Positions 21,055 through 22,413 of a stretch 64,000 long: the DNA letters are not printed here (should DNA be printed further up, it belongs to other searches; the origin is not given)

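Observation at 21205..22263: FpoF/FrhB-like ferredoxin-domain protein encoded as first gene of an 11-subunit nuo operon lacking NuoEFG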

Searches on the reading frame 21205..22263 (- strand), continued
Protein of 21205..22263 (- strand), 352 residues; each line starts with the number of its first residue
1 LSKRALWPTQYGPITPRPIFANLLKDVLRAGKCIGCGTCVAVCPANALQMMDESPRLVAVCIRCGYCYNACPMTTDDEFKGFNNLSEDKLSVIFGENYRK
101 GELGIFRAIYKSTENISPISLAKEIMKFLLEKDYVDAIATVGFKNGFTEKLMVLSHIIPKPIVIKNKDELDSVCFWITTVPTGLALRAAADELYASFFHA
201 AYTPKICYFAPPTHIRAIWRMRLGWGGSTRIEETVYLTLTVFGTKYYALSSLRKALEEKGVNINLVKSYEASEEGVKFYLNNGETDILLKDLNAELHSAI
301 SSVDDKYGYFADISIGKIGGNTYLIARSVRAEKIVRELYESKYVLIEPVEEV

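Call 24: search_protein_families(library=pfam, proteins=[P0016, P0017, P0020, P0021, P0022, P0023, P0025, P0026, P0028, P0031], max_evalue=0.001)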
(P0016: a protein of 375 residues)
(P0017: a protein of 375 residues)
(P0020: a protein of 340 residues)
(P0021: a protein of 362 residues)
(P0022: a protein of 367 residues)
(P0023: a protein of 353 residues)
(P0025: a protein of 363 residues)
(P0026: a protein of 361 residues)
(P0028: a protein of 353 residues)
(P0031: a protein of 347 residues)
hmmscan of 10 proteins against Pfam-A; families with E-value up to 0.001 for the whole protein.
P0016 (375 aa): 12 families
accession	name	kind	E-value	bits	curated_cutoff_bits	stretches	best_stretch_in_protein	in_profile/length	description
PF04432.18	FrhB_FdhB_C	-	2.1e-13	50.8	23.3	1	211-357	3-147/150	Coenzyme F420 hydrogenase/dehydrogenase, beta subunit C terminus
PF12838.12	Fer4_7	-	5e-09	36.9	27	1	33-48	1-16/52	4Fe-4S dicluster domain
PF13237.11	Fer4_10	-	1.5e-08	34.9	25.5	1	29-73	4-53/53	4Fe-4S dicluster domain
PF00037.32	Fer4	-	2.1e-08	34.1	21.1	1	28-49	2-23/24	4Fe-4S binding domain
PF13183.11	Fer4_8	-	9.2e-08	32.9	27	0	61-81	4-24/68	4Fe-4S dicluster domain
PF12837.12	Fer4_6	-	1.1e-06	28.7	25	1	29-49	4-24/24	4Fe-4S binding domain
PF13187.11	Fer4_9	-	1.5e-06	28.6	27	1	33-73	1-48/52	4Fe-4S dicluster domain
PF12797.12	Fer4_2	-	9.8e-06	25.7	24.5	0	60-73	8-21/22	4Fe-4S binding domain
PF13484.11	Fer4_16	-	1.1e-05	26.5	30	0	33-52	1-20/66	4Fe-4S double cluster binding domain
PF14697.11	Fer4_21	-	6.4e-05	23.4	35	0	31-47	38-55/59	4Fe-4S dicluster domain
PF12800.12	Fer4_4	-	0.00051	20.6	24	0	33-45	3-15/17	4Fe-4S binding domain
PF13534.11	Fer4_17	-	0.0006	20.7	22.2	0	61-92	1-29/61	4Fe-4S dicluster domain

P0017 (375 aa): 10 families
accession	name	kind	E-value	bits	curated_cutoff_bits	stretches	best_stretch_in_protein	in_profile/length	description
PF04432.18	FrhB_FdhB_C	-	4.3e-11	43.3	23.3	1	212-360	3-149/150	Coenzyme F420 hydrogenase/dehydrogenase, beta subunit C terminus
PF00037.32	Fer4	-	1.1e-08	35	21.1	1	29-50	3-24/24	4Fe-4S binding domain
PF12838.12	Fer4_7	-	7.9e-08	33.1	27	0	33-51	1-19/52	4Fe-4S dicluster domain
PF13183.11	Fer4_8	-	5.1e-07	30.6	27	0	32-49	3-20/68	4Fe-4S dicluster domain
PF14697.11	Fer4_21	-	7.3e-07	29.7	35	0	30-51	37-59/59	4Fe-4S dicluster domain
PF13237.11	Fer4_10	-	1e-06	29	25.5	1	27-73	2-53/53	4Fe-4S dicluster domain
PF12797.12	Fer4_2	-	3.5e-05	23.9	24.5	0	61-73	9-21/22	4Fe-4S binding domain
PF13187.11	Fer4_9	-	4.6e-05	23.8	27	1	33-74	1-49/52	4Fe-4S dicluster domain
PF13484.11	Fer4_16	-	6.8e-05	24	30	0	33-50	1-18/66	4Fe-4S double cluster binding domain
PF12837.12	Fer4_6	-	8e-05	22.8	25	0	30-49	5-24/24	4Fe-4S binding domain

P0020 (340 aa): 9 families
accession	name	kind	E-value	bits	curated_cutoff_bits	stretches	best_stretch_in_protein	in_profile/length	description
PF04432.18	FrhB_FdhB_C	-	1.2e-46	158.7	23.3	1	171-322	2-149/150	Coenzyme F420 hydrogenase/dehydrogenase, beta subunit C terminus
PF04422.18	FrhB_FdhB_N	-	1.4e-23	83.2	22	1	84-161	1-77/78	Coenzyme F420 hydrogenase/dehydrogenase, beta subunit N-term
PF00037.32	Fer4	-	2.4e-07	30.7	21.1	1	13-35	2-24/24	4Fe-4S binding domain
PF13183.11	Fer4_8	-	1.3e-05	26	27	0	47-58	5-16/68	4Fe-4S dicluster domain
PF13187.11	Fer4_9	-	2.7e-05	24.5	27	1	18-60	1-50/52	4Fe-4S dicluster domain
PF12838.12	Fer4_7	-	7.8e-05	23.5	27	1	19-59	2-50/52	4Fe-4S dicluster domain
PF12797.12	Fer4_2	-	0.00026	21.2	24.5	0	13-29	4-20/22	4Fe-4S binding domain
PF13237.11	Fer4_10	-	0.00029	21.1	25.5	0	46-64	8-26/53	4Fe-4S dicluster domain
PF12800.12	Fer4_4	-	0.00057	20.5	24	0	46-58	3-15/17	4Fe-4S binding domain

P0021 (362 aa): 12 families
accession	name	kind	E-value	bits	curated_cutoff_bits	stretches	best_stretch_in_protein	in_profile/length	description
PF04432.18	FrhB_FdhB_C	-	2.2e-43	148.1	23.3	1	185-336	2-149/150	Coenzyme F420 hydrogenase/dehydrogenase, beta subunit C terminus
PF04422.18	FrhB_FdhB_N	-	1.9e-17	63.6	22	1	96-170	2-77/78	Coenzyme F420 hydrogenase/dehydrogenase, beta subunit N-term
PF12838.12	Fer4_7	-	1.3e-07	32.4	27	1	24-43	2-21/52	4Fe-4S dicluster domain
PF12837.12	Fer4_6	-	1.5e-07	31.5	25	1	19-37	4-22/24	4Fe-4S binding domain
PF00037.32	Fer4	-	1.5e-07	31.4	21.1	1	18-39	2-23/24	4Fe-4S binding domain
PF13484.11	Fer4_16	-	1.1e-06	29.8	30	0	24-42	2-20/66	4Fe-4S double cluster binding domain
PF13187.11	Fer4_9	-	1.1e-06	29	27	1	24-65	2-50/52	4Fe-4S dicluster domain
PF13183.11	Fer4_8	-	1.2e-06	29.4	27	0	51-79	4-19/68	4Fe-4S dicluster domain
PF13237.11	Fer4_10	-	3.7e-06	27.2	25.5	1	21-63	6-53/53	4Fe-4S dicluster domain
PF14697.11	Fer4_21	-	1.8e-05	25.2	35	1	19-41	36-59/59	4Fe-4S dicluster domain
PF13534.11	Fer4_17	-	2.3e-05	25.3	22.2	0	20-35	42-57/61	4Fe-4S dicluster domain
PF25160.1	LdpA_Fe-S-bd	-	0.0006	20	27.6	1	18-42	22-46/49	LdpA Fe-S cluster-binding domain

P0022 (367 aa): 10 families
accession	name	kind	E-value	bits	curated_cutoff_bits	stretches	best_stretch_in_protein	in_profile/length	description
PF04432.18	FrhB_FdhB_C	-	5.6e-42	143.6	23.3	1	192-345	2-149/150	Coenzyme F420 hydrogenase/dehydrogenase, beta subunit C terminus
PF04422.18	FrhB_FdhB_N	-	1.4e-21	76.9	22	1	105-179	1-74/78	Coenzyme F420 hydrogenase/dehydrogenase, beta subunit N-term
PF13237.11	Fer4_10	-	3.9e-08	33.5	25.5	1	29-75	4-53/53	4Fe-4S dicluster domain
PF12838.12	Fer4_7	-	5.6e-08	33.6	27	1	34-76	2-50/52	4Fe-4S dicluster domain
PF13187.11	Fer4_9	-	5.7e-08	33.1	27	1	34-77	2-50/52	4Fe-4S dicluster domain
PF00037.32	Fer4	-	6.3e-07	29.4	21.1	1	28-48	2-22/24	4Fe-4S binding domain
PF12837.12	Fer4_6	-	1.7e-06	28.1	25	1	29-47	4-22/24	4Fe-4S binding domain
PF14697.11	Fer4_21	-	2.1e-05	25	35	1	29-75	3-52/59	4Fe-4S dicluster domain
PF12797.12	Fer4_2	-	0.00011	22.3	24.5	1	29-46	5-22/22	4Fe-4S binding domain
PF25160.1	LdpA_Fe-S-bd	-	0.00018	21.6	27.6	1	11-50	8-44/49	LdpA Fe-S cluster-binding domain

P0023 (353 aa): 16 families
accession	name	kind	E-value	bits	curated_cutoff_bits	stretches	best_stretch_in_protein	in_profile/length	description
PF04432.18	FrhB_FdhB_C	-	1.3e-45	155.4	23.3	1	177-328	2-149/150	Coenzyme F420 hydrogenase/dehydrogenase, beta subunit C terminus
PF04422.18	FrhB_FdhB_N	-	3.9e-19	69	22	1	91-164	1-74/78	Coenzyme F420 hydrogenase/dehydrogenase, beta subunit N-term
PF14697.11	Fer4_21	-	1.4e-09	38.4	35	1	16-36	36-57/59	4Fe-4S dicluster domain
PF12837.12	Fer4_6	-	1.6e-08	34.5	25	1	16-36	4-24/24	4Fe-4S binding domain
PF13237.11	Fer4_10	-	2.7e-08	34.1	25.5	1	15-60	3-53/53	4Fe-4S dicluster domain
PF00037.32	Fer4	-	4.9e-08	32.9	21.1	1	15-36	2-23/24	4Fe-4S binding domain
PF13187.11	Fer4_9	-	1.4e-07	31.9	27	1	21-62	2-50/52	4Fe-4S dicluster domain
PF12797.12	Fer4_2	-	4e-07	30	24.5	1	15-33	4-22/22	4Fe-4S binding domain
PF12838.12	Fer4_7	-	4.3e-07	30.7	27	1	21-41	2-22/52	4Fe-4S dicluster domain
PF13183.11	Fer4_8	-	2e-06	28.7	27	0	48-67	4-23/68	4Fe-4S dicluster domain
PF13484.11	Fer4_16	-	2.6e-06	28.6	30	0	21-39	2-20/66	4Fe-4S double cluster binding domain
PF13746.11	Fer4_18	-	8.6e-06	26.4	27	1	19-63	59-99/114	4Fe-4S dicluster domain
PF25160.1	LdpA_Fe-S-bd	-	2.2e-05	24.6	27.6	1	16-37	23-44/49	LdpA Fe-S cluster-binding domain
PF12800.12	Fer4_4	-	6.6e-05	23.4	24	0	19-33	2-16/17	4Fe-4S binding domain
PF17179.9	Fer4_22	-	7.7e-05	23.9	27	0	16-33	76-93/95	4Fe-4S dicluster domain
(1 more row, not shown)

P0025 (363 aa): 7 families
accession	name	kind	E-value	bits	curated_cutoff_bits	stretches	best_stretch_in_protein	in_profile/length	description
PF04432.18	FrhB_FdhB_C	-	3e-46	157.5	23.3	1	181-332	3-149/150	Coenzyme F420 hydrogenase/dehydrogenase, beta subunit C terminus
PF04422.18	FrhB_FdhB_N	-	6.3e-23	81.1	22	1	93-167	1-74/78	Coenzyme F420 hydrogenase/dehydrogenase, beta subunit N-term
PF13187.11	Fer4_9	-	1.9e-05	25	27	1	24-64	2-49/52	4Fe-4S dicluster domain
PF00037.32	Fer4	-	3e-05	24.1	21.1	1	19-39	3-23/24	4Fe-4S binding domain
PF14697.11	Fer4_21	-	8.8e-05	23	35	1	19-63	3-52/59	4Fe-4S dicluster domain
PF12838.12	Fer4_7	-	0.00027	21.8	27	1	24-63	2-49/52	4Fe-4S dicluster domain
PF13237.11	Fer4_10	-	0.00086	19.6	25.5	1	19-63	4-53/53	4Fe-4S dicluster domain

P0026 (361 aa): 7 families
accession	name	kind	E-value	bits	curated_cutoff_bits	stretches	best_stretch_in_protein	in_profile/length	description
PF04432.18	FrhB_FdhB_C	-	2.1e-41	141.7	23.3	1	187-339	2-149/150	Coenzyme F420 hydrogenase/dehydrogenase, beta subunit C terminus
PF04422.18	FrhB_FdhB_N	-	3.1e-21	75.7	22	1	102-174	3-74/78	Coenzyme F420 hydrogenase/dehydrogenase, beta subunit N-term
PF13187.11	Fer4_9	-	1.1e-05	25.8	27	1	21-62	2-50/52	4Fe-4S dicluster domain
PF00037.32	Fer4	-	1.2e-05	25.4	21.1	1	15-35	2-22/24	4Fe-4S binding domain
PF13237.11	Fer4_10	-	9.6e-05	22.7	25.5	1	15-60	3-53/53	4Fe-4S dicluster domain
PF13183.11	Fer4_8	-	0.00053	20.9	27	0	48-73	4-32/68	4Fe-4S dicluster domain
PF14697.11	Fer4_21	-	0.00062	20.3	35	1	15-61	2-53/59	4Fe-4S dicluster domain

P0028 (353 aa): 7 families
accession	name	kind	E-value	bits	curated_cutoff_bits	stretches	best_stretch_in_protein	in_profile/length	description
PF04432.18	FrhB_FdhB_C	-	2.5e-39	135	23.3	1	184-335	2-149/150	Coenzyme F420 hydrogenase/dehydrogenase, beta subunit C terminus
PF04422.18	FrhB_FdhB_N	-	7.7e-24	84.1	22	1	97-171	1-74/78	Coenzyme F420 hydrogenase/dehydrogenase, beta subunit N-term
PF13484.11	Fer4_16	-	4e-05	24.8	30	0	28-47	2-22/66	4Fe-4S double cluster binding domain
PF00037.32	Fer4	-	0.0003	20.9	21.1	1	25-44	5-24/24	4Fe-4S binding domain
PF13187.11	Fer4_9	-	0.00031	21.2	27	1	28-68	2-49/52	4Fe-4S dicluster domain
PF12838.12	Fer4_7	-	0.00036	21.4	27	0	28-68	2-50/52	4Fe-4S dicluster domain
PF14697.11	Fer4_21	-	0.00058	20.4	35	1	23-68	3-53/59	4Fe-4S dicluster domain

P0031 (347 aa): 6 families
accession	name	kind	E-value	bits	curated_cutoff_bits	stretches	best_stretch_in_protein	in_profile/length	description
PF04432.18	FrhB_FdhB_C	-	7.8e-39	133.4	23.3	1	180-330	2-148/150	Coenzyme F420 hydrogenase/dehydrogenase, beta subunit C terminus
PF04422.18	FrhB_FdhB_N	-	2.3e-24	85.8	22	1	94-171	2-78/78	Coenzyme F420 hydrogenase/dehydrogenase, beta subunit N-term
PF13534.11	Fer4_17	-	1.9e-06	28.7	22.2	0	20-37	41-58/61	4Fe-4S dicluster domain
PF00037.32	Fer4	-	0.00013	22.1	21.1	1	19-41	2-24/24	4Fe-4S binding domain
PF13237.11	Fer4_10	-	0.00037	20.8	25.5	0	19-64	3-53/53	4Fe-4S dicluster domain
PF13183.11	Fer4_8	-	0.00082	20.3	27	0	50-76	2-17/68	4Fe-4S dicluster domain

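Call 25: predict_structure(alignment_id=A1)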
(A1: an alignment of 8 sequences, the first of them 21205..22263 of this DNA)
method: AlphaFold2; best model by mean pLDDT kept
length: 352 residues; sequences in the alignment: 8
mean_pLDDT: 66.5   pTM: 0.73
mean pLDDT of the five models: 66.5, 59.1, 54.9, 48.0, 45.2
residues with pLDDT >= 90: 73; 70-90: 114; 50-70: 58; < 50: 107
segments of 3 or more residues with pLDDT < 50: 1-81, 145-156, 177-181, 225-227, 295-297
pLDDT, mean of each block of 10 residues (from residue 1): 30 30 34 31 28 29 35 40 69 85 91 91 95 92 46 48 85 64 60 58 84 72 58 82 71 79 75 78 84 54 72 91 94 96 94 78
secondary structure, 60 per line:
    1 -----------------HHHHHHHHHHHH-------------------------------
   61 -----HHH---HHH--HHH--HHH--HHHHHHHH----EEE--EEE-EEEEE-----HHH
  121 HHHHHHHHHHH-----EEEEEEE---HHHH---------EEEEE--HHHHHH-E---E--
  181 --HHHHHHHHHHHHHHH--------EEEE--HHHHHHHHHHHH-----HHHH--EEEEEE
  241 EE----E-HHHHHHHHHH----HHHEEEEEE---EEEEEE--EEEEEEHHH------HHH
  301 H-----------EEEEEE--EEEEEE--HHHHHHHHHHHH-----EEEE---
elements in order: H18-29 H87-94 E99-101 E104-106 E108-112 H118-131 E137-143 H147-150 E160-164 H167-172 H183-197 E206-209 H212-223 H229-232 E235-242 H249-258 E266-271 E275-280 E283-288 H298-301 E313-318 E321-326 H329-340 E346-349

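Call 29: find_encoding_contigs(protein=P0016, flank=8000, max_places=2)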
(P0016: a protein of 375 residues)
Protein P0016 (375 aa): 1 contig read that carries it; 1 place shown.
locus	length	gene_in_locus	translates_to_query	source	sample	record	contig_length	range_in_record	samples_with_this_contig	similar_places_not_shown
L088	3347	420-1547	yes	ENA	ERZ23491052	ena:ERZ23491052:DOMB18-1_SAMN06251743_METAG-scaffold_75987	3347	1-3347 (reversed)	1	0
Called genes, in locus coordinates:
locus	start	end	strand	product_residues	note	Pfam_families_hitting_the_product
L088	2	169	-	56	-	?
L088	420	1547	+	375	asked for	PF12838:Fer4_7 (faint), PF13187:Fer4_9 (faint), PF00037:Fer4 (weak), PF12797:Fer4_2 (faint), PF12837:Fer4_6 (faint), PF13183:Fer4_8 (faint), PF13237:Fer4_10, PF04432:FrhB_FdhB_C, +1 more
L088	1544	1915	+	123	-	PF00507:Oxidored_q4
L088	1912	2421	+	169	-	PF01058:Oxidored_q6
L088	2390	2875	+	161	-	PF00329:Complex1_30kDa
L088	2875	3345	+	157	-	?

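Call 30: find_encoding_contigs(protein=P0017, flank=8000, max_places=2)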
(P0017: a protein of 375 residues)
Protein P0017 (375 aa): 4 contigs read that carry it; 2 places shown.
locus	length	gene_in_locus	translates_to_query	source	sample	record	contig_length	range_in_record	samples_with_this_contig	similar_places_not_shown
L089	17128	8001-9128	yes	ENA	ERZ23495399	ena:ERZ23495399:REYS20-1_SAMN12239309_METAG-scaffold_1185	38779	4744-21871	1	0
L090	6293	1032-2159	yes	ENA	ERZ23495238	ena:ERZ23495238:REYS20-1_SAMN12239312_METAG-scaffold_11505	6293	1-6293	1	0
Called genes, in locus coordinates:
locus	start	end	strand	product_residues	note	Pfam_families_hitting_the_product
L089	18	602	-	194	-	PF01949:Endo_dU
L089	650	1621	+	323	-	-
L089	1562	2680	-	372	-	PF02163:Peptidase_M50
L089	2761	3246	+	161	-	PF13673:Acetyltransf_10, PF00583:Acetyltransf_1, PF13527:Acetyltransf_9, PF13302:Acetyltransf_3 (weak), PF13523:Acetyltransf_8, PF13420:Acetyltransf_4, PF13508:Acetyltransf_7, PF08445:FR47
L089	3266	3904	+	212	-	PF01810:LysE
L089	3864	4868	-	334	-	PF13641:Glyco_tranf_2_3 (faint)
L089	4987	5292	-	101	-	PF01423:LSM (weak)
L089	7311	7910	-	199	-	PF04252:SFM1-like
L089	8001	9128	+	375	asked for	PF14697:Fer4_21 (faint), PF00037:Fer4 (weak), PF12838:Fer4_7 (faint), PF13183:Fer4_8 (faint), PF13237:Fer4_10 (weak), PF04432:FrhB_FdhB_C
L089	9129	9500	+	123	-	PF00507:Oxidored_q4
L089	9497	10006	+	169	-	PF01058:Oxidored_q6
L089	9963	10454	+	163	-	PF00329:Complex1_30kDa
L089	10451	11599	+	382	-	PF00346:Complex1_49kDa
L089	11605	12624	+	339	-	PF00146:NADHdh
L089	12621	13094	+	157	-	PF13534:Fer4_17 (faint), PF12797:Fer4_2 (faint), PF13237:Fer4_10 (weak), PF13484:Fer4_16 (faint), PF14697:Fer4_21, PF12838:Fer4_7, PF13187:Fer4_9, PF00037:Fer4, +1 more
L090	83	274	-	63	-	PF02416:TatA_B_E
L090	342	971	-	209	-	PF04252:SFM1-like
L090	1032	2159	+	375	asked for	PF14697:Fer4_21 (faint), PF00037:Fer4 (weak), PF12838:Fer4_7 (faint), PF13183:Fer4_8 (faint), PF13237:Fer4_10 (weak), PF04432:FrhB_FdhB_C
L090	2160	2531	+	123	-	PF00507:Oxidored_q4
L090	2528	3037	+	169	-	PF01058:Oxidored_q6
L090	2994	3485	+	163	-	PF00329:Complex1_30kDa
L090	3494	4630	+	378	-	PF00346:Complex1_49kDa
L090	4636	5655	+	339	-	PF00146:NADHdh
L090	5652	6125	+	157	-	PF13534:Fer4_17 (faint), PF12797:Fer4_2 (faint), PF13237:Fer4_10 (weak), PF13484:Fer4_16 (faint), PF14697:Fer4_21, PF12838:Fer4_7, PF13187:Fer4_9, PF00037:Fer4, +1 more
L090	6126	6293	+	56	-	?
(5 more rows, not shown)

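Call 31: find_encoding_contigs(protein=P0020, flank=8000, max_places=2)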
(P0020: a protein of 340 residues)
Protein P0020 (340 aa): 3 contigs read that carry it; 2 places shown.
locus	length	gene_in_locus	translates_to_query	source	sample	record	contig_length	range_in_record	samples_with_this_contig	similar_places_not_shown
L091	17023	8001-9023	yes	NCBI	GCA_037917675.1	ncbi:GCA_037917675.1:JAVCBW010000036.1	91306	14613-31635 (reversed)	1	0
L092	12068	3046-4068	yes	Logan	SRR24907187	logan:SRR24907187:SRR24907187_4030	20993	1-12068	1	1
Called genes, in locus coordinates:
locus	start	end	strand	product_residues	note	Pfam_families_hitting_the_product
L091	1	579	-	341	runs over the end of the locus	PF00146:NADHdh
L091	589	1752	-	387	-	PF00346:Complex1_49kDa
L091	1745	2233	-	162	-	PF00329:Complex1_30kDa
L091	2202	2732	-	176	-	PF01058:Oxidored_q6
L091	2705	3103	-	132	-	PF00507:Oxidored_q4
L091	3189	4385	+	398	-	PF07992:Pyr_redox_2 (weak), PF00890:FAD_binding_2 (faint), PF01266:DAO, PF13450:NAD_binding_8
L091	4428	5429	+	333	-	PF00348:polyprenyl_synt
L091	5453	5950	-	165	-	PF01058:Oxidored_q6, PF13187:Fer4_9, PF00037:Fer4, PF12797:Fer4_2 (weak), PF12837:Fer4_6 (weak), PF13237:Fer4_10, PF14697:Fer4_21, PF12838:Fer4_7, +1 more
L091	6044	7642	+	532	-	PF00329:Complex1_30kDa, PF00346:Complex1_49kDa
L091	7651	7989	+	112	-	-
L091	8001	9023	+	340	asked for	PF00037:Fer4 (weak), PF13183:Fer4_8 (faint), PF04422:FrhB_FdhB_N, PF04432:FrhB_FdhB_C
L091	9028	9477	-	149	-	PF02629:CoA_binding (weak), PF13380:CoA_binding_2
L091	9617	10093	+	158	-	-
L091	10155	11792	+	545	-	PF04675:DNA_ligase_A_N, PF01068:DNA_ligase_A_M, PF09414:RNA_ligase (weak), PF04679:DNA_ligase_A_C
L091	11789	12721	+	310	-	PF12804:NTP_transf_3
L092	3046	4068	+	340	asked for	PF00037:Fer4 (weak), PF13183:Fer4_8 (faint), PF04422:FrhB_FdhB_N, PF04432:FrhB_FdhB_C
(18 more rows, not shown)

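Call 32: find_encoding_contigs(protein=P0021, flank=8000, max_places=2)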
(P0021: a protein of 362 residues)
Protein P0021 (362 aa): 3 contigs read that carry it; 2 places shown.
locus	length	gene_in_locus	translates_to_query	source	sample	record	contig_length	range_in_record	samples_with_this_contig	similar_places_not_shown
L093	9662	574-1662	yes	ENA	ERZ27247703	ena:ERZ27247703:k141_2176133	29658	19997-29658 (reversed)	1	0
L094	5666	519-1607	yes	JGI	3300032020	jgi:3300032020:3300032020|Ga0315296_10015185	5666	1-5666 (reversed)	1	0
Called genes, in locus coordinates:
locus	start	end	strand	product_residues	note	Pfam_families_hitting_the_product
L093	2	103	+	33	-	?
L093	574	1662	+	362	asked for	PF13187:Fer4_9 (faint), PF13534:Fer4_17 (faint), PF00037:Fer4 (weak), PF12837:Fer4_6 (faint), PF12838:Fer4_7 (faint), PF13237:Fer4_10 (weak), PF04422:FrhB_FdhB_N, PF04432:FrhB_FdhB_C, +2 more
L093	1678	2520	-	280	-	PF01993:MTD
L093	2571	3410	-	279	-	PF01996:F420_ligase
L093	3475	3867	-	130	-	PF02566:OsmC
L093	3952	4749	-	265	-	PF00142:Fer4_NifH (faint), PF01656:CbiA, PF02374:ArsA_ATPase (weak), PF10609:ParA (weak), PF13614:AAA_31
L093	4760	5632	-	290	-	PF04055:Radical_SAM, PF13186:SPASM (weak)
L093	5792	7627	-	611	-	PF04389:Peptidase_M28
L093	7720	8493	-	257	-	PF01656:CbiA, PF02374:ArsA_ATPase, PF10609:ParA (faint), PF13614:AAA_31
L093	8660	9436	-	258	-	PF00950:ABC-3, PF01032:FecCD (weak)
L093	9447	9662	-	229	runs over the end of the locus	PF00005:ABC_tran, PF13304:AAA_21 (weak)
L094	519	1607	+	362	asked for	PF13187:Fer4_9 (faint), PF13534:Fer4_17 (faint), PF00037:Fer4 (weak), PF12837:Fer4_6 (faint), PF12838:Fer4_7 (faint), PF13237:Fer4_10 (weak), PF04422:FrhB_FdhB_N, PF04432:FrhB_FdhB_C, +2 more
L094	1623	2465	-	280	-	PF01993:MTD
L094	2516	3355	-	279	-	PF01996:F420_ligase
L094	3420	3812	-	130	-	PF02566:OsmC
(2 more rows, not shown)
